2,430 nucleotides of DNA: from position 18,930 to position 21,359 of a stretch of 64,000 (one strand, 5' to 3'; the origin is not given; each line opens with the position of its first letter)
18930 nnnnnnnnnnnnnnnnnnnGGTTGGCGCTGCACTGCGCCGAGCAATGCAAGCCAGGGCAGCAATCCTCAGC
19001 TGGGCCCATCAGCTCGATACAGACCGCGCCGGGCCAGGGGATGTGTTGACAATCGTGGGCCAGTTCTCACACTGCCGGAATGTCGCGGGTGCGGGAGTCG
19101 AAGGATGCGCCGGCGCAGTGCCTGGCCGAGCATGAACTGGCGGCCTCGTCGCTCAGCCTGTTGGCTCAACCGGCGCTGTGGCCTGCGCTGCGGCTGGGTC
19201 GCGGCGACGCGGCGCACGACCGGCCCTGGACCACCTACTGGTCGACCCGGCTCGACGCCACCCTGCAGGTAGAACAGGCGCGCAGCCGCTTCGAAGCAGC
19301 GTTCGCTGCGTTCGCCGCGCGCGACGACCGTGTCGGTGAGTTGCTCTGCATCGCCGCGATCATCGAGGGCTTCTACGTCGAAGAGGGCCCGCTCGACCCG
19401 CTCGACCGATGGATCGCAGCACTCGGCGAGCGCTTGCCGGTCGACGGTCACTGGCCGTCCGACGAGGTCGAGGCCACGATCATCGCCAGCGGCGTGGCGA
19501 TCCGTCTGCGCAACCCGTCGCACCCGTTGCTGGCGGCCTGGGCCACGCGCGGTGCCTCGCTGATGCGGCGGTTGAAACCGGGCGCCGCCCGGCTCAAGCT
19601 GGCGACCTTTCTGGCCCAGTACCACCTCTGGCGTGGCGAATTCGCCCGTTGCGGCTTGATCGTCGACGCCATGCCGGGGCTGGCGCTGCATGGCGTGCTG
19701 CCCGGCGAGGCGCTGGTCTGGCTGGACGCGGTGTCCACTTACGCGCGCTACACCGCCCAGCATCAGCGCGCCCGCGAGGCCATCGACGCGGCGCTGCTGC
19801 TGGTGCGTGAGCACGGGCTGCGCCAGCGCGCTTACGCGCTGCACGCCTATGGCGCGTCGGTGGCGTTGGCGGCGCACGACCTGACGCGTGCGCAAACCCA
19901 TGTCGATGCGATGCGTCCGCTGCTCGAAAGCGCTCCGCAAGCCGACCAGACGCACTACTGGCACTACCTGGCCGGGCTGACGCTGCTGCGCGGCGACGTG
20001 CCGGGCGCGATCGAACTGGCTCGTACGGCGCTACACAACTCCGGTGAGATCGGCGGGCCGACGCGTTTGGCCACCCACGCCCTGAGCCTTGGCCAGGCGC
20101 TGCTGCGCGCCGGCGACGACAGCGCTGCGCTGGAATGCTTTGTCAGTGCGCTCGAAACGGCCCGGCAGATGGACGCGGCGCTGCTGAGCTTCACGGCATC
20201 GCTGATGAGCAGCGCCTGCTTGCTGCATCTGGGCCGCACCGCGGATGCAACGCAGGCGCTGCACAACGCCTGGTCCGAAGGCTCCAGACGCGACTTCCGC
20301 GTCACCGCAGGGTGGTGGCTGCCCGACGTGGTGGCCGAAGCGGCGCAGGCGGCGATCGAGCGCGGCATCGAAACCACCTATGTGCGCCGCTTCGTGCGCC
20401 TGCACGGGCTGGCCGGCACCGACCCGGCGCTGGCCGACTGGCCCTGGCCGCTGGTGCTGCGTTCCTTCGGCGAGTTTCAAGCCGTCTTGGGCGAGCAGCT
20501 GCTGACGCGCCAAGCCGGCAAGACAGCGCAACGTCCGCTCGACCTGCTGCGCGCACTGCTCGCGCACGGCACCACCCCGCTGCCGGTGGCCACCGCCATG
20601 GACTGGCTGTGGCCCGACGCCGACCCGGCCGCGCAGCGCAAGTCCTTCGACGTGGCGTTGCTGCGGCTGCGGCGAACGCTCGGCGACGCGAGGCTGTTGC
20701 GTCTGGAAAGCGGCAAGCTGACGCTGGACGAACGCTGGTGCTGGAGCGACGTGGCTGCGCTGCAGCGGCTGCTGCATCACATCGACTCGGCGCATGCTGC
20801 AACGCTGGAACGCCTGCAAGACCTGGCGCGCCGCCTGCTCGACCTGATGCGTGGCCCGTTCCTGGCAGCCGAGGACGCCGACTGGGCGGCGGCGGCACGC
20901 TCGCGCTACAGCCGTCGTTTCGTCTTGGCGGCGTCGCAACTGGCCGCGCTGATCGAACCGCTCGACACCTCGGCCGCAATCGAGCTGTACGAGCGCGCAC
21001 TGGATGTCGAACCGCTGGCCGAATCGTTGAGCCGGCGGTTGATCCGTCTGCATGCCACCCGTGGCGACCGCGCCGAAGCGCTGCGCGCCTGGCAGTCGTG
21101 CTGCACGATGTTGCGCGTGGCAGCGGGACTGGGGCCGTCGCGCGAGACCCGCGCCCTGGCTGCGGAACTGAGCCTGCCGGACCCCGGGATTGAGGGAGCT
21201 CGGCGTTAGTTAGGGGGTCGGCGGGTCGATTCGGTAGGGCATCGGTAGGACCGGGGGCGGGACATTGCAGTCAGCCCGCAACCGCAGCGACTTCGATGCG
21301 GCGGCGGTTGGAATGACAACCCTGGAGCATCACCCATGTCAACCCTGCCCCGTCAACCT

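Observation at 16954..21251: Two near-identical tandem heptamer repeats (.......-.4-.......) flank a SARP-type regulator locus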

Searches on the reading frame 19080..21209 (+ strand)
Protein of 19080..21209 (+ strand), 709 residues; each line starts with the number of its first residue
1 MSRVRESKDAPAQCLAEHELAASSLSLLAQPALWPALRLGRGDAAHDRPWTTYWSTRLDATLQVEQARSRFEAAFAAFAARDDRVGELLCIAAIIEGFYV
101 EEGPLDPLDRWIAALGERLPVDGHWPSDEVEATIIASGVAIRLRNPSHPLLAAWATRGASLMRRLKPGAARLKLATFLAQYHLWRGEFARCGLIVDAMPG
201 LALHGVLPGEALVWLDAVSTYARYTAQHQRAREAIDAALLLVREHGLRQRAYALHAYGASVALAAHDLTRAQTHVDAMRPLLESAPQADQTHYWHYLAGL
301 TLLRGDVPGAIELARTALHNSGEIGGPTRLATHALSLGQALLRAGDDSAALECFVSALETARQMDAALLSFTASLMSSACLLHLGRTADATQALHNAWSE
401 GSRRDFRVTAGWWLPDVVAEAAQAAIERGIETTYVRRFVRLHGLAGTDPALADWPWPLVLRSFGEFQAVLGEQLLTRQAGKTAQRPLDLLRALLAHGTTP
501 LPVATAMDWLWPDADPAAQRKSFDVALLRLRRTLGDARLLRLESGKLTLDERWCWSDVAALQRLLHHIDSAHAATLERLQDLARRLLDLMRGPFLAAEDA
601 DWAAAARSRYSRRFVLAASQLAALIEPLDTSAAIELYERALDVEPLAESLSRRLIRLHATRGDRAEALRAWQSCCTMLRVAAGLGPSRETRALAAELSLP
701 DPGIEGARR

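Call 14: search_protein_families(library=pfam, proteins=[window:19080-21209:+], max_evalue=0.01)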
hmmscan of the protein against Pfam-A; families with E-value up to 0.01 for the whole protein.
window:19080-21209:+ (709 aa): 5 families
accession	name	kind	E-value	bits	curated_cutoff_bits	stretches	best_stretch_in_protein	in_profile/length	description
PF03704.23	BTAD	-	4.2e-10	40.6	22.1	1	557-697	2-145/146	Bacterial transcriptional activator domain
PF13424.12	TPR_12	-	5.2e-06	27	30.1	1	294-363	6-77/77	Tetratricopeptide repeat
PF00515.34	TPR_1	-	0.00036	20.7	27.8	0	336-359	6-29/34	Tetratricopeptide repeat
PF07719.23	TPR_2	-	0.0022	18.4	27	0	337-359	7-29/34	Tetratricopeptide repeat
PF13176.12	TPR_7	-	0.0093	16.4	27.9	0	336-364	4-32/36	Tetratricopeptide repeat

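Call 16: find_homologous_proteins(query=window:19080-21209:+)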
Query window:19080-21209:+ (709 aa): 136 proteins with E <= 0.001 among 8000 candidates; the best 120 are listed.
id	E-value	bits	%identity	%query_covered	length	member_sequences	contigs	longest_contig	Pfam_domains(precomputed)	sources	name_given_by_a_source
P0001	0.0e+0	1432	92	100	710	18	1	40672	PF03704.24,PF13424.13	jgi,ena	jgi:LuxR family transcriptional regulator, maltose regulon positive regulatory protein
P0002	0.0e+0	1408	91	100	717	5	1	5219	PF03704.24,PF13424.13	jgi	-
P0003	0.0e+0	1238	81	99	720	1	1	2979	PF03704.24,PF13424.13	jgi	jgi:LuxR family transcriptional regulator, maltose regulon positive regulatory protein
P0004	0.0e+0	1200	80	98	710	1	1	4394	PF03704.24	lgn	-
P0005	0.0e+0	1196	78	99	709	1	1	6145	PF03704.24,PF00515.35,PF13424.13,PF07719.24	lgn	-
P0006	0.0e+0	1159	77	98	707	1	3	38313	PF03704.24,PF00515.35,PF13424.13,PF07719.24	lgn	-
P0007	0.0e+0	1155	77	96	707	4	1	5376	PF03704.24,PF13424.13,PF13181.13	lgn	-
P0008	0.0e+0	1142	76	97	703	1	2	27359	PF03704.24,PF13424.13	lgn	-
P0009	0.0e+0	1136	75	99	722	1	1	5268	PF03704.24,PF13424.13,PF07719.24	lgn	-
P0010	0.0e+0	1132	76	97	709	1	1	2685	PF03704.24,PF00515.35,PF13424.13,PF13432.13,PF07719.24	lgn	-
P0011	0.0e+0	1128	75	98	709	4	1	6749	PF03704.24,PF13424.13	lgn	-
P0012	0.0e+0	1057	71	99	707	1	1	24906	PF03704.24,PF13424.13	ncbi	-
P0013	8.9e-297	1004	67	98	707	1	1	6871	PF03704.24,PF00515.35,PF13424.13,PF07719.24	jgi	jgi:LuxR family maltose regulon positive regulatory protein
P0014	1.1e-296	1004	68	98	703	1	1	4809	PF03704.24,PF13424.13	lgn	-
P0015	2.8e-294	996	67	97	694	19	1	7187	PF03704.24,PF13432.13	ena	-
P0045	7.5e-267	905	62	97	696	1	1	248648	PF03704.24,PF13424.13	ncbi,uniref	ncbi:bacterial transcriptional activator domain-containing protein [Ideonella sp. DXS29W]|uniref:Bac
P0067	2.2e-239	815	59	97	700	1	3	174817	PF03704.24,PF13424.13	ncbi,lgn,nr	ncbi:MAG: bacterial transcriptional activator domain-containing protein [Proteobacteria bacterium]|n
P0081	2.5e-198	679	53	94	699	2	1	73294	PF03704.24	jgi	jgi:LuxR family maltose regulon positive regulatory protein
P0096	1.4e-171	590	47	96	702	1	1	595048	PF03704.24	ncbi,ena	-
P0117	1.1e-141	492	43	96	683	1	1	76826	PF03704.24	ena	-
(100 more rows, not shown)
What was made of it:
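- Closest known: MalT/LAL-type STAND regulators. Same: JGI's automatic annotation names these proteins MalT-like (call 16).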

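Call 18: find_encoding_contigs(protein=P0001, flank=10000, max_places=3)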
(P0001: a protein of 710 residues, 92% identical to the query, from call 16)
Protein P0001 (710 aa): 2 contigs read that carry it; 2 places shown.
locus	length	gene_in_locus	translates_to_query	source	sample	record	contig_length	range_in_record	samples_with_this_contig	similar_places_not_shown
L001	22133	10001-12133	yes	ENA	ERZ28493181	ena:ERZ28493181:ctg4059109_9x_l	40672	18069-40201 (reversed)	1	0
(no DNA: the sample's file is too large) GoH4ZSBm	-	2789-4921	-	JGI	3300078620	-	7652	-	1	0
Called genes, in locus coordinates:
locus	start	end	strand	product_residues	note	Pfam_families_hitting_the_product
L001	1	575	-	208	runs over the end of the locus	PF02979:NHase_alpha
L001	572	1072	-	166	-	PF01891:CbiM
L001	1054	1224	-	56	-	-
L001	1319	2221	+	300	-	PF18306:LDcluster4, PF03641:Lysine_decarbox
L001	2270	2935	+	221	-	PF00440:TetR_N, PF14514:TetR_C_9 (weak), PF17938:TetR_C_29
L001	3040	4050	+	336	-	PF03401:TctC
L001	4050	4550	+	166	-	PF07331:TctB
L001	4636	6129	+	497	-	PF01970:TctA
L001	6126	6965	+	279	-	PF01261:AP_endonuc_2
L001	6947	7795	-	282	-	PF05050:Methyltransf_21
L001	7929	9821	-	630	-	PF00005:ABC_tran, PF00006:ATP-synt_ab (faint), PF13555:AAA_29 (faint), PF00004:AAA (faint), PF01926:MMR_HSR1 (faint), PF12848:ABC_tran_Xtn, PF00005:ABC_tran, PF16326:ABC_tran_CTD, +4 more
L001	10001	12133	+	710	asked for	PF13424:TPR_12 (weak), PF03704:BTAD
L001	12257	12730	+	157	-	-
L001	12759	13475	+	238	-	-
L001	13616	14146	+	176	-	-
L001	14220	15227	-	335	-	PF13379:NMT1_2, PF09084:NMT1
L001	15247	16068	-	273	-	PF00528:BPD_transp_1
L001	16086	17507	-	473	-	PF13378:MR_MLE_C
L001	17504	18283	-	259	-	PF00005:ABC_tran, PF13304:AAA_21 (faint)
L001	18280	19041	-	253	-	PF00528:BPD_transp_1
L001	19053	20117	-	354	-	PF00701:DHDPS (weak)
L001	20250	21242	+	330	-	PF09084:NMT1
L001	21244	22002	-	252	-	PF00583:Acetyltransf_1 (weak), PF13508:Acetyltransf_7 (weak), PF13527:Acetyltransf_9 (faint), PF18014:Acetyltransf_18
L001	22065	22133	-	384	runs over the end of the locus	PF01370:Epimerase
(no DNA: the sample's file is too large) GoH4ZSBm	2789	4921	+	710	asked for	PF13424:TPR_12 (weak), PF03704:BTAD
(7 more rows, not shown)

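Call 19: find_encoding_contigs(protein=P0006, flank=10000, max_places=3)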
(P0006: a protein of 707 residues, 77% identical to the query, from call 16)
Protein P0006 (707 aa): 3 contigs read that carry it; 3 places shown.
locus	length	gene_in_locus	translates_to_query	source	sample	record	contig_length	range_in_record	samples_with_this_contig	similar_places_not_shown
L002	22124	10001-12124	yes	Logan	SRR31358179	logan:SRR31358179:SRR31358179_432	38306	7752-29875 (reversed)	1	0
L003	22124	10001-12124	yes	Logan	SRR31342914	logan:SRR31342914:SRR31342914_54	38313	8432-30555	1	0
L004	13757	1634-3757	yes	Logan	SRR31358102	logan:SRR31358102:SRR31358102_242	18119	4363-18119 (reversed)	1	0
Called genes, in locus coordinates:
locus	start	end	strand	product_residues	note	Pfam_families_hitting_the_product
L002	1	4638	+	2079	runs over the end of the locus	-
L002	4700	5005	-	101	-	-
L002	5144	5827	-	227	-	-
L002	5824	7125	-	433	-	PF06808:DctM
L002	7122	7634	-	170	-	PF04290:DctQ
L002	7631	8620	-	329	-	PF03480:DctP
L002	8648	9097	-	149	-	PF01220:DHquinase_II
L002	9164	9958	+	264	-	PF09339:HTH_IclR, PF12802:MarR_2 (weak), PF01614:IclR_C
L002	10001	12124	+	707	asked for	PF07719:TPR_2 (faint), PF13424:TPR_12 (faint), PF00515:TPR_1 (faint), PF03704:BTAD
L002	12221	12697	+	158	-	-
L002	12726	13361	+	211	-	-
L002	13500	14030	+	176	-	-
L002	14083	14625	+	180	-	PF00165:HTH_AraC (faint), PF12833:HTH_18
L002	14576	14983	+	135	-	PF00903:Glyoxalase, PF13669:Glyoxalase_4 (weak)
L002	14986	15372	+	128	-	PF08818:DUF1801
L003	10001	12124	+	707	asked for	PF07719:TPR_2 (faint), PF13424:TPR_12 (faint), PF00515:TPR_1 (faint), PF03704:BTAD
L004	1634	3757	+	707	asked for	PF07719:TPR_2 (faint), PF13424:TPR_12 (faint), PF00515:TPR_1 (faint), PF03704:BTAD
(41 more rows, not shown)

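Call 20: find_encoding_contigs(protein=P0012, flank=10000, max_places=3)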
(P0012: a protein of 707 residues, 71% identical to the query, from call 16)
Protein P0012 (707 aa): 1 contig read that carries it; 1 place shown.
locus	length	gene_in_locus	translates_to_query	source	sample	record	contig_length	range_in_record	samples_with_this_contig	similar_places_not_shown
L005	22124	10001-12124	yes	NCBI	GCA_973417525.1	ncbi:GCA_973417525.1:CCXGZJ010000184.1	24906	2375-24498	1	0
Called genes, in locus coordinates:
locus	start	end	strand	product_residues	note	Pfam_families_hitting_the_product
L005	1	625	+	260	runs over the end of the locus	PF00106:adh_short, PF08659:KR, PF13561:adh_short_C2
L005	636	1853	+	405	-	PF02515:CoA_transf_3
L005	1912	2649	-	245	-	-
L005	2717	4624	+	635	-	PF00743:FMO-like, PF13450:NAD_binding_8, PF13738:Pyr_redox_3 (weak)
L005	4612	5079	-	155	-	PF02590:SPOUT_MTase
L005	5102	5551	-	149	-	PF02410:RsfS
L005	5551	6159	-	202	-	PF01467:CTP_transf_like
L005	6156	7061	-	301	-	PF01218:Coprogen_oxidas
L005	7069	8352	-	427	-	PF02844:GARS_N, PF01071:GARS_A, PF02222:ATP-grasp, PF02843:GARS_C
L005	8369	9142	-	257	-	PF13489:Methyltransf_23, PF13847:Methyltransf_31 (faint), PF08241:Methyltransf_11, PF08242:Methyltransf_12 (weak), PF13649:Methyltransf_25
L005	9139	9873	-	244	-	PF20772:TACO1_YebC_N, PF01709:Transcrip_reg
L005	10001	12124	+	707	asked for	PF13424:TPR_12 (faint), PF03704:BTAD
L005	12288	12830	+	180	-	-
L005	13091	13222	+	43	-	-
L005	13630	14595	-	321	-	-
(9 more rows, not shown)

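Call 26: find_encoding_contigs(protein=P0045, flank=10000, max_places=1)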
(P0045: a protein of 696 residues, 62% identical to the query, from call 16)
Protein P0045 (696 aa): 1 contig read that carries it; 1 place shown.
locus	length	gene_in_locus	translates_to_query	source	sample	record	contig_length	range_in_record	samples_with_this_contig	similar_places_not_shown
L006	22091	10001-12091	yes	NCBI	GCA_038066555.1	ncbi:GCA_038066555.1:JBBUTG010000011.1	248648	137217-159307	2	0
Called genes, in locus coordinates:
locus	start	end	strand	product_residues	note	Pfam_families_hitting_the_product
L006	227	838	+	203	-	PF00248:Aldo_ket_red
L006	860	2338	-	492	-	PF10150:RNase_E_G, PF20833:RNase_E_G_Thio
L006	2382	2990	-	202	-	PF02545:Maf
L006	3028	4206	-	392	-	PF01757:Acyl_transf_3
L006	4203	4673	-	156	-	PF02590:SPOUT_MTase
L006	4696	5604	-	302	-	-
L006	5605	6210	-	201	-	PF01467:CTP_transf_like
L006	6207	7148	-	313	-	PF01218:Coprogen_oxidas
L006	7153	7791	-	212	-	PF01553:Acyltransferase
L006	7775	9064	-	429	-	PF02844:GARS_N, PF01071:GARS_A, PF02222:ATP-grasp (weak), PF02843:GARS_C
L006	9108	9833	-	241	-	PF20772:TACO1_YebC_N, PF01709:Transcrip_reg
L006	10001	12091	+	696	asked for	PF13424:TPR_12 (weak), PF03704:BTAD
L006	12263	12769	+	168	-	-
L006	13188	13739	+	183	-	-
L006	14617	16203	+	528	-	PF01935:DUF87 (weak), PF05872:HerA_C, PF13401:AAA_22 (faint)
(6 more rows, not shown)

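Call 27: find_encoding_contigs(protein=P0067, flank=10000, max_places=1)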
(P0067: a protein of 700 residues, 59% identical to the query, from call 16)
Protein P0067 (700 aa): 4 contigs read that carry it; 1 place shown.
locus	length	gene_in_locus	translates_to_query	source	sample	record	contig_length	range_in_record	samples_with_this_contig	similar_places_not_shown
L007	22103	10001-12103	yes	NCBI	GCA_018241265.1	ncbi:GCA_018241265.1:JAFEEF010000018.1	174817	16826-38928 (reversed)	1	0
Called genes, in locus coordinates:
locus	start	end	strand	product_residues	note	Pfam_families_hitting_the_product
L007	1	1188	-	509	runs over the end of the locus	PF10150:RNase_E_G, PF20833:RNase_E_G_Thio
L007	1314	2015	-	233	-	PF07589:PEP_exosort_dom (weak)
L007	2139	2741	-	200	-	PF02545:Maf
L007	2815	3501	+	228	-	PF20408:Abhydrolase_11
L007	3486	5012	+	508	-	PF05231:MASE1, PF00990:GGDEF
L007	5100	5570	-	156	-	PF02590:SPOUT_MTase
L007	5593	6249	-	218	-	PF02410:RsfS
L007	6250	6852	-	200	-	PF01467:CTP_transf_like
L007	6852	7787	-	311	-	PF01218:Coprogen_oxidas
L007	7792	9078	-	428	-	PF02844:GARS_N, PF01071:GARS_A, PF02843:GARS_C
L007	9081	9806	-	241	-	PF20772:TACO1_YebC_N, PF01709:Transcrip_reg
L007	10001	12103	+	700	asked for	PF13424:TPR_12 (faint), PF03704:BTAD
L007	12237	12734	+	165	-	-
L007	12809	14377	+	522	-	PF01935:DUF87 (weak), PF05872:HerA_C, PF13401:AAA_22 (faint)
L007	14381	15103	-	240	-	PF02683:DsbD_TM, PF13386:DsbD_2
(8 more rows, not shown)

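Call 28: find_encoding_contigs(protein=P0081, flank=10000, max_places=1)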
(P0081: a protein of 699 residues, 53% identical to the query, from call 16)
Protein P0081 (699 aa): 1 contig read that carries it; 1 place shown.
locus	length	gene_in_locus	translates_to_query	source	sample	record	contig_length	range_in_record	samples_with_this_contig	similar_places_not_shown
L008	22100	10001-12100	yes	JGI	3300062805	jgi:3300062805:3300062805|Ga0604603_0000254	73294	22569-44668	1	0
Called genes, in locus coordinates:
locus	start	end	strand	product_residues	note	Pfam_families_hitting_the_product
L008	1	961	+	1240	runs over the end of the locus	PF00289:Biotin_carb_N, PF02786:CPSase_L_D2, PF02222:ATP-grasp (weak), PF07478:Dala_Dala_lig_C, PF02785:Biotin_carb_C, PF02626:CT_A_B, PF02682:CT_C_D, PF00364:Biotin_lipoyl, +2 more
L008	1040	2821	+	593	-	PF13191:AAA_16, PF13401:AAA_22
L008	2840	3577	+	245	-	PF16537:T2SSB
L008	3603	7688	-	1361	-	PF00270:DEAD, PF00271:Helicase_C, PF07717:OB_NTP_bind, PF11898:DUF3418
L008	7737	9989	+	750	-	PF00251:Glyco_hydro_32N, PF08244:Glyco_hydro_32C, PF00652:Ricin_B_lectin, PF14200:RicinB_lectin_2 (weak), PF00652:Ricin_B_lectin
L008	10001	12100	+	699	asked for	PF03704:BTAD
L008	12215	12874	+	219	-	-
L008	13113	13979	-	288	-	PF04471:Mrr_cat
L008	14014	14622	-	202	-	-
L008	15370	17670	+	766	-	-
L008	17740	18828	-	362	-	PF00710:Asparaginase, PF17763:Asparaginase_C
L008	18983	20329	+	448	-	PF00696:AA_kinase, PF00583:Acetyltransf_1, PF13508:Acetyltransf_7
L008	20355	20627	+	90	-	PF04362:Iron_traffic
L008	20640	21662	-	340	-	PF01717:Meth_synt_2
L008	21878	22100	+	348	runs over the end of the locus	PF01547:SBP_bac_1, PF13531:SBP_bac_11, PF13416:SBP_bac_8, PF13343:SBP_bac_6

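Call 29: find_encoding_contigs(protein=P0096, flank=10000, max_places=1)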
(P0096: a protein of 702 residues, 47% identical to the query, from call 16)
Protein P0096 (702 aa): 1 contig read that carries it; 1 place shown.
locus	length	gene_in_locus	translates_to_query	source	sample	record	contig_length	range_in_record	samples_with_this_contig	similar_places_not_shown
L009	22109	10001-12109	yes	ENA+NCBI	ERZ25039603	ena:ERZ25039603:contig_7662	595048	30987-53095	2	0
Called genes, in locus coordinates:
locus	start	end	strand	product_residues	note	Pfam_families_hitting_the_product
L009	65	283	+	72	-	-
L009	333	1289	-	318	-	-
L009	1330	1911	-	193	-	-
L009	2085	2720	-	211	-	PF01850:PIN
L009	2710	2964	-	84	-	-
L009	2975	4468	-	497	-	PF10150:RNase_E_G, PF20833:RNase_E_G_Thio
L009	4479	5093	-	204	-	PF02545:Maf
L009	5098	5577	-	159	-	PF02590:SPOUT_MTase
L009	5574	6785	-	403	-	PF01467:CTP_transf_like, PF02410:RsfS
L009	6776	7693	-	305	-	PF01218:Coprogen_oxidas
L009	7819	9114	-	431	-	PF02844:GARS_N, PF01071:GARS_A, PF02222:ATP-grasp, PF02786:CPSase_L_D2 (weak), PF02843:GARS_C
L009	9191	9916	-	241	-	PF20772:TACO1_YebC_N, PF01709:Transcrip_reg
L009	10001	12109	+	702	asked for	PF03704:BTAD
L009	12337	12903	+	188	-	-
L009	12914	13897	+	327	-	PF01734:Patatin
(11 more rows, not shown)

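Call 30: find_encoding_contigs(protein=P0117, flank=10000, max_places=1)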
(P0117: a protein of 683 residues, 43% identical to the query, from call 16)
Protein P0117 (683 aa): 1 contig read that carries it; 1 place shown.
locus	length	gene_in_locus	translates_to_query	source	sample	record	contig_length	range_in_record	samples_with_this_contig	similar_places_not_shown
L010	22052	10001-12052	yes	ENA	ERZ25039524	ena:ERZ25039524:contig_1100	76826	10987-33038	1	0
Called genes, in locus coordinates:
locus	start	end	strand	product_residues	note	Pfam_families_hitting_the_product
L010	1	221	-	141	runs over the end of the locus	PF01850:PIN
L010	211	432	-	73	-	-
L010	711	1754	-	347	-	PF02661:Fic, PF12840:HTH_20 (weak)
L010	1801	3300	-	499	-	PF10150:RNase_E_G, PF20833:RNase_E_G_Thio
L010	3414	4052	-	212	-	PF02545:Maf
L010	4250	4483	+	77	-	-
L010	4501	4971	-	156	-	PF02590:SPOUT_MTase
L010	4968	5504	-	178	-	PF02410:RsfS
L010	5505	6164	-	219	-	PF01467:CTP_transf_like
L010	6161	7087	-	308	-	PF01218:Coprogen_oxidas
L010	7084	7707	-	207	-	PF01553:Acyltransferase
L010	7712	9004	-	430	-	PF02844:GARS_N, PF01071:GARS_A, PF02222:ATP-grasp (weak), PF02786:CPSase_L_D2 (weak), PF02843:GARS_C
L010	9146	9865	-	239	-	PF20772:TACO1_YebC_N, PF01709:Transcrip_reg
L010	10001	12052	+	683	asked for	PF03704:BTAD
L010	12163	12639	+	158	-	-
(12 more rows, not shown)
